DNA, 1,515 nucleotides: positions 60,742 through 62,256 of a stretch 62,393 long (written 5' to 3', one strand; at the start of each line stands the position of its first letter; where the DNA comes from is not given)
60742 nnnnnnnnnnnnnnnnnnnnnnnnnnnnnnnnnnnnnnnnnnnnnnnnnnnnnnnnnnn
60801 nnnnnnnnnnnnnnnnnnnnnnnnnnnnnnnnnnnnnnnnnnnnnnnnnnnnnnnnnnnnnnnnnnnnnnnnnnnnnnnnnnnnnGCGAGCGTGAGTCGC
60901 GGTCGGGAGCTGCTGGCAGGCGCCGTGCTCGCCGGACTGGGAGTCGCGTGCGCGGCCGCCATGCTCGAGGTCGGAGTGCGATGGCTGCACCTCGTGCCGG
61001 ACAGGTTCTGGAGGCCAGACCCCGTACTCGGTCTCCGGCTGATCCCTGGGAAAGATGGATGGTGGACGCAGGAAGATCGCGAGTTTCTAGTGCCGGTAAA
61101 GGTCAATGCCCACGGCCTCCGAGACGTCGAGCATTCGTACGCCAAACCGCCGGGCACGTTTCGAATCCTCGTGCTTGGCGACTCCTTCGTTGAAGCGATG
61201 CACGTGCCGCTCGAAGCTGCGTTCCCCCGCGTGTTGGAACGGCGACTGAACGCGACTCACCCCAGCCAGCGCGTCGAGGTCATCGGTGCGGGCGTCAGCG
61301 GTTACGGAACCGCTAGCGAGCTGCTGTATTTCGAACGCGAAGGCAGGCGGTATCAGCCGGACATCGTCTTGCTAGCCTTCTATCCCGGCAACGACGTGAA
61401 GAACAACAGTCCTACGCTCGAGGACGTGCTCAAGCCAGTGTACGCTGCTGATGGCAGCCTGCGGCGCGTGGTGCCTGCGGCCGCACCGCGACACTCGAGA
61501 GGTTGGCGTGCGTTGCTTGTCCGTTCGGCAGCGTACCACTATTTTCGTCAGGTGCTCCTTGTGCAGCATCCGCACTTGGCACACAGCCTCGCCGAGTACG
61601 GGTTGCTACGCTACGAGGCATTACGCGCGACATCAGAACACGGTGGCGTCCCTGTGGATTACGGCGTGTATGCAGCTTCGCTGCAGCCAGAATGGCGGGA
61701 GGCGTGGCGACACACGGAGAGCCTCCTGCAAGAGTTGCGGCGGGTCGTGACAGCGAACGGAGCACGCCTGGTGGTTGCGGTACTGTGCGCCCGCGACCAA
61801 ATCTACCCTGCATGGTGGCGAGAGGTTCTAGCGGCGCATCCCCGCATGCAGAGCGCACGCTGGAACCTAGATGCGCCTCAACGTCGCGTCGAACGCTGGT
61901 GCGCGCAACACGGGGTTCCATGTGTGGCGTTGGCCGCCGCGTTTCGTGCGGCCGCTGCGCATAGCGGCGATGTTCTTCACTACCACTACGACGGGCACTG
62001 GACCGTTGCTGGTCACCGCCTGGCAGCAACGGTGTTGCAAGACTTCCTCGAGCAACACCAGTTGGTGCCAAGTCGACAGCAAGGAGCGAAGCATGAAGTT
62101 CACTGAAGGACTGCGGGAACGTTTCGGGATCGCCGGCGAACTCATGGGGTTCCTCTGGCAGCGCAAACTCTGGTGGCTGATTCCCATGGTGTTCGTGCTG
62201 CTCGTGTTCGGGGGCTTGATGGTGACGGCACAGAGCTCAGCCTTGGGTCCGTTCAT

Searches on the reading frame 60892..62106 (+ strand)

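Call 35: search_protein_families(library=pfam, proteins=[window:60892-62106:+], max_evalue=0.001)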
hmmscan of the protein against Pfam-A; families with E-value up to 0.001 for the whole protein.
window:60892-62106:+ (404 aa): 2 families
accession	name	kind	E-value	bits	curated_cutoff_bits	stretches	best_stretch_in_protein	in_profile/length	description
PF13472.12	Lipase_GDSL_2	-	2.7e-12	48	32.9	1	94-377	1-178/178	GDSL-like Lipase/Acylhydrolase family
PF16822.11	ALGX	-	1.2e-08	35.4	26.5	1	269-396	22-140/268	SGNH hydrolase-like domain, acetyltransferase AlgX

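Call 69: search_protein_families(library=ncbifam, proteins=[window:60892-62106:+], max_evalue=1e-10)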
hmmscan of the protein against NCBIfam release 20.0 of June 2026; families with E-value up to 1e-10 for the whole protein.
window:60892-62106:+ (404 aa): 0 families
